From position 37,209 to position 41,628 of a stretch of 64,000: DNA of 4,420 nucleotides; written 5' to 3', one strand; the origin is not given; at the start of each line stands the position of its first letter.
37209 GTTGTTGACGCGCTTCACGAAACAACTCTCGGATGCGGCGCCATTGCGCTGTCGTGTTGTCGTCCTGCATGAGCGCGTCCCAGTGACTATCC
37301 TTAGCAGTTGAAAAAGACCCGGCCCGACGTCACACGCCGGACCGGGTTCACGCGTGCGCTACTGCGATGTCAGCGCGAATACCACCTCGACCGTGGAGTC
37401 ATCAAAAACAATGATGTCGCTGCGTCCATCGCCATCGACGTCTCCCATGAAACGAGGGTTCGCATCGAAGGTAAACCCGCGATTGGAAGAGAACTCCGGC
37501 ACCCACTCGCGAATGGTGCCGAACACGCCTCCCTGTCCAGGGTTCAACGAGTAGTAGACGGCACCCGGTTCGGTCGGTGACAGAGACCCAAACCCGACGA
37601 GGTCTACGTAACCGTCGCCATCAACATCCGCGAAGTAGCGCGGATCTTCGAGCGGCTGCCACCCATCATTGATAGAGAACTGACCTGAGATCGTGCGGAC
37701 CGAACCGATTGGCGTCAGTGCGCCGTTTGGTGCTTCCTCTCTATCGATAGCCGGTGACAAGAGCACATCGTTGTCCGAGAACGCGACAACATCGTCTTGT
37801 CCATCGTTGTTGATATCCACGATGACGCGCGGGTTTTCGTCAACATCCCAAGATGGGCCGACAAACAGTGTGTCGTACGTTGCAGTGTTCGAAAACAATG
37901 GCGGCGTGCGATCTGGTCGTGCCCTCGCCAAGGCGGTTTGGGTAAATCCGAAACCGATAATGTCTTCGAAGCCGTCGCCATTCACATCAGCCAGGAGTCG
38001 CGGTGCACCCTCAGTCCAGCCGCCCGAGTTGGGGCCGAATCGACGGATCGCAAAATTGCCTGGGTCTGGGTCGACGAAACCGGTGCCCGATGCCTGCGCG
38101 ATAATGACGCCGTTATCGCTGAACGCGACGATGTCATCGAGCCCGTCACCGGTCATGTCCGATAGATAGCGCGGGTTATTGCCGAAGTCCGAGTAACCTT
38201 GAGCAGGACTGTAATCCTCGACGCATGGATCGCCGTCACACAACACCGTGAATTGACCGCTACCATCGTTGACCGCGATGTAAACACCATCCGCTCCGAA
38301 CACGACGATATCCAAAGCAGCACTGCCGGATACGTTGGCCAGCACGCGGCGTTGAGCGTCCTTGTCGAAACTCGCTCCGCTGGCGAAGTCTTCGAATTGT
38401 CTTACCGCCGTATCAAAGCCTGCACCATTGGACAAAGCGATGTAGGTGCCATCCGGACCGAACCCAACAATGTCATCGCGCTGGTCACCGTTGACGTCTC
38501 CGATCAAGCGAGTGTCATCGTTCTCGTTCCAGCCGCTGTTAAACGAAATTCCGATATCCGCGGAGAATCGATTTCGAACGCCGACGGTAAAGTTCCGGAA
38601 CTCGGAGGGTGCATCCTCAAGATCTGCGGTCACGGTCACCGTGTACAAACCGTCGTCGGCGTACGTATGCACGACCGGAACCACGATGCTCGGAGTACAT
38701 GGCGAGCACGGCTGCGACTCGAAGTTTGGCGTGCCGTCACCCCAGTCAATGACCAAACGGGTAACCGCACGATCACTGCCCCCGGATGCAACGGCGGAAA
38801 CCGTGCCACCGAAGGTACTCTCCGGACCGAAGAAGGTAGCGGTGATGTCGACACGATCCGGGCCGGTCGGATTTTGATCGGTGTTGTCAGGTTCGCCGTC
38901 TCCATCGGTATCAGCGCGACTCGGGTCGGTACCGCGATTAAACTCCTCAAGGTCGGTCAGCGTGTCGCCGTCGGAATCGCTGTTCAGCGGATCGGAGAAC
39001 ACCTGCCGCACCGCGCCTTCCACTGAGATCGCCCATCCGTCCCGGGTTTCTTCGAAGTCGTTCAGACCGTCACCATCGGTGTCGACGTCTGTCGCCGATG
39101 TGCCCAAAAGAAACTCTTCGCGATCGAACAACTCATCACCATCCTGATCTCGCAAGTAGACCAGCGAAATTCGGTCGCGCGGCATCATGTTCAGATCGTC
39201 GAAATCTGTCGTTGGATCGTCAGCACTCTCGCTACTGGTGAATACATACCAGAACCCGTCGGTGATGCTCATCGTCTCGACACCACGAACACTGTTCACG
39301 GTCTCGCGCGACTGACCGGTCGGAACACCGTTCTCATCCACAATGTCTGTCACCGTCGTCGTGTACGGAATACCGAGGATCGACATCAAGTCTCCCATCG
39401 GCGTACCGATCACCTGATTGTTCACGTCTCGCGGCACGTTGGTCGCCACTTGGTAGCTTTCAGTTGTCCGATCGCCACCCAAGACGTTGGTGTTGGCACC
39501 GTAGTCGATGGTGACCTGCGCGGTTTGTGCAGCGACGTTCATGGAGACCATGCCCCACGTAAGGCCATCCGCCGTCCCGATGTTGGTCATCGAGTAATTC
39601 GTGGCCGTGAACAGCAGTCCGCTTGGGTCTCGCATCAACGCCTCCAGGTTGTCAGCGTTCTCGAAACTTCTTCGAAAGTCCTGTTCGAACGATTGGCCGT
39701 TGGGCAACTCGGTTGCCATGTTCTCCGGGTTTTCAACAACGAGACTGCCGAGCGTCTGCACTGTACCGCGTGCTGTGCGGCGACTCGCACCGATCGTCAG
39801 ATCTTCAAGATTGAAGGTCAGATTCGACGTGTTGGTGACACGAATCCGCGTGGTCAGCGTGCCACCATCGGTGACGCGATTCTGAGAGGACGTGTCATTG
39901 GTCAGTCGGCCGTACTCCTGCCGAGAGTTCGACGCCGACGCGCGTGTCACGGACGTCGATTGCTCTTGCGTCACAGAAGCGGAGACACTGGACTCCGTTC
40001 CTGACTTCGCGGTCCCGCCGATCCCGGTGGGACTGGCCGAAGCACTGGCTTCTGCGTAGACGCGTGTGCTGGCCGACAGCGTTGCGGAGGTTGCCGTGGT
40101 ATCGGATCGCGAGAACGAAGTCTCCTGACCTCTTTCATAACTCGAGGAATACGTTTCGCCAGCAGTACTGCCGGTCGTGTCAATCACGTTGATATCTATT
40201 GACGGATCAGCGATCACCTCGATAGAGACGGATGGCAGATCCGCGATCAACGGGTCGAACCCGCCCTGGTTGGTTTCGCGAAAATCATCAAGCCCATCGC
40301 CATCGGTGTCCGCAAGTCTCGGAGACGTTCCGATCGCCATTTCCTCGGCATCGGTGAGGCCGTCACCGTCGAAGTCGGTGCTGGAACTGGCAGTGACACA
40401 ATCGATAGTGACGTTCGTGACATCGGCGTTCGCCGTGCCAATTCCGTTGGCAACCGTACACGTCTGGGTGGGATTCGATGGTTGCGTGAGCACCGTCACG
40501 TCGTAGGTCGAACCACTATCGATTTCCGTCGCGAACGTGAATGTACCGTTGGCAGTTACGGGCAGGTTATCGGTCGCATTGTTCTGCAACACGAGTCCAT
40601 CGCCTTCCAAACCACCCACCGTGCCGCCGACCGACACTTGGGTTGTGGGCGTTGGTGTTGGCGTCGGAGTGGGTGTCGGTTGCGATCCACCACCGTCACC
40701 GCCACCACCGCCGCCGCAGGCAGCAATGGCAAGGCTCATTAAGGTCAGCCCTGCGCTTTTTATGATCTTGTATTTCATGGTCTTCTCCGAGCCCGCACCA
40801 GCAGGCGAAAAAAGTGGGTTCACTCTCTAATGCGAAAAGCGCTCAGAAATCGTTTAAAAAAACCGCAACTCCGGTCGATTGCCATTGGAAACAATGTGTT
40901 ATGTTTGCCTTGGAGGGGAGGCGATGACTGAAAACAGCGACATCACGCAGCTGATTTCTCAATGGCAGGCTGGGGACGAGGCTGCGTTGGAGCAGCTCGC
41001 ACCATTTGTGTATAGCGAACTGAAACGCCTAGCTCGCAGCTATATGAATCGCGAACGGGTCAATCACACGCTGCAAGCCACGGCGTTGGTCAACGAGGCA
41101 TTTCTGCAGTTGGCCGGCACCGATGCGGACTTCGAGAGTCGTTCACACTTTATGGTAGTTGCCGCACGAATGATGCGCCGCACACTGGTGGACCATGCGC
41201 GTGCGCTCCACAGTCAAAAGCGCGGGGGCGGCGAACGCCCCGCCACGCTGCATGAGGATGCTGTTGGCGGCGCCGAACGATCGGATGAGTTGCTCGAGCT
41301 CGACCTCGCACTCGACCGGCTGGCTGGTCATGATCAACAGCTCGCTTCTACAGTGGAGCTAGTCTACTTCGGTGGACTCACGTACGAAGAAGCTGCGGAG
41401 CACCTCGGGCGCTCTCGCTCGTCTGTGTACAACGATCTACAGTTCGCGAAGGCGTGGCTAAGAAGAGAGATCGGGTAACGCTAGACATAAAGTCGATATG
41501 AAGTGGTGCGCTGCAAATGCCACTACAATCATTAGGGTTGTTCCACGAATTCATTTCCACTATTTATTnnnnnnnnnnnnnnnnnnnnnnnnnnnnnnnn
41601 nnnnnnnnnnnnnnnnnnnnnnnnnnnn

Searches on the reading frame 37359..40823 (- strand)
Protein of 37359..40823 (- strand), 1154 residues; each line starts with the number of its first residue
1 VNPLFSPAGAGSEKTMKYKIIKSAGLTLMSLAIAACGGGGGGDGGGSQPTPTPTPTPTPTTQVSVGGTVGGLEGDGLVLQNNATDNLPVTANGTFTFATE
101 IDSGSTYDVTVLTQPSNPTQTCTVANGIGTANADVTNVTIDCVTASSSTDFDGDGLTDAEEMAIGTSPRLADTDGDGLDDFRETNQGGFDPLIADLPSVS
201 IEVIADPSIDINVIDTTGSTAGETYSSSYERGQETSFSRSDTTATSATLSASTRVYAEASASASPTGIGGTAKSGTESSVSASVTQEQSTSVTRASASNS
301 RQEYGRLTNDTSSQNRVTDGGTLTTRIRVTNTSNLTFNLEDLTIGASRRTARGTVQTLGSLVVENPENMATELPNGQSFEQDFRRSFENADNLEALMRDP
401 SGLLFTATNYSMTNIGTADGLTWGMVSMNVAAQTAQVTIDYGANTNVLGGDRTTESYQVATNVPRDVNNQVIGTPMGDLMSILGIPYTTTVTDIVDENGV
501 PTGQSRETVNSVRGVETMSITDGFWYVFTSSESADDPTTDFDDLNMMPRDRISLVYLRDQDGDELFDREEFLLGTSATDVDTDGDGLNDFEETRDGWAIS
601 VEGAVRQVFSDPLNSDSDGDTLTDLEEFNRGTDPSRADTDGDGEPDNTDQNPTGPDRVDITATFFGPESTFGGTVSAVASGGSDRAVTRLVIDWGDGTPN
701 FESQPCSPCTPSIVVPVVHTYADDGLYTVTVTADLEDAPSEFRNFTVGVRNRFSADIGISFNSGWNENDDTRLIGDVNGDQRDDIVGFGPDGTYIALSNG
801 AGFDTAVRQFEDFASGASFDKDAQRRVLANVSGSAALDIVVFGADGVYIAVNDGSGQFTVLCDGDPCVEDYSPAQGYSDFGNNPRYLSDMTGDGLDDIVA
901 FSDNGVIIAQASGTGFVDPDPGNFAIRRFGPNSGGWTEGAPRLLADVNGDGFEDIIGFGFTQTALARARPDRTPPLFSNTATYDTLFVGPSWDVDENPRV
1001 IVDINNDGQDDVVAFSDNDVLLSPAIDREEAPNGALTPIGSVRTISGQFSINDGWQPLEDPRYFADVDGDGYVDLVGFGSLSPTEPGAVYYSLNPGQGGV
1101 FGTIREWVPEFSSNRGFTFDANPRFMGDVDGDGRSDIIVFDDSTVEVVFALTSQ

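Call 18: search_protein_families(library=pfam, proteins=[window:37359-40823:-], max_evalue=0.001)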
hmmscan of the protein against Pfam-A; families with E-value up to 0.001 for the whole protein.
window:37359-40823:- (1154 aa): 3 families
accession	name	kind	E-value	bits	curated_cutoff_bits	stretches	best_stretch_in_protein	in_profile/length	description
PF13517.12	FG-GAP_3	-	9.7e-12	45.8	26.9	3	1066-1139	1-61/61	FG-GAP-like repeat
PF18884.5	TSP3_bac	-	5.1e-05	23.5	25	1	150-166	1-17/22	Bacterial TSP3 repeat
PF18911.6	PKD_4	-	0.00065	20.1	27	0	675-736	22-71/85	PKD domain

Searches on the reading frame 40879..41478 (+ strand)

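Call 18: search_protein_families(library=pfam, proteins=[window:40879-41478:+], max_evalue=0.001)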
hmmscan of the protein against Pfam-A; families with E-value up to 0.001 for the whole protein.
window:40879-41478:+ (199 aa): 4 families
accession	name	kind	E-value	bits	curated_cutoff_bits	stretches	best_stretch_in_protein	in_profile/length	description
PF07638.17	Sigma70_ECF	-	1.3e-51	175.6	21.1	1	20-198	2-183/185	ECF sigma factor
PF08281.18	Sigma70_r4_2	-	3.4e-08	33.5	25.7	1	159-194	19-54/54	Sigma-70, region 4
PF04545.22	Sigma70_r4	-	0.00025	20.9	24.1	1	159-183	13-37/50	Sigma-70, region 4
PF13384.12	HTH_23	-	0.0005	20.2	24.6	0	166-185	17-36/50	Homeodomain-like domain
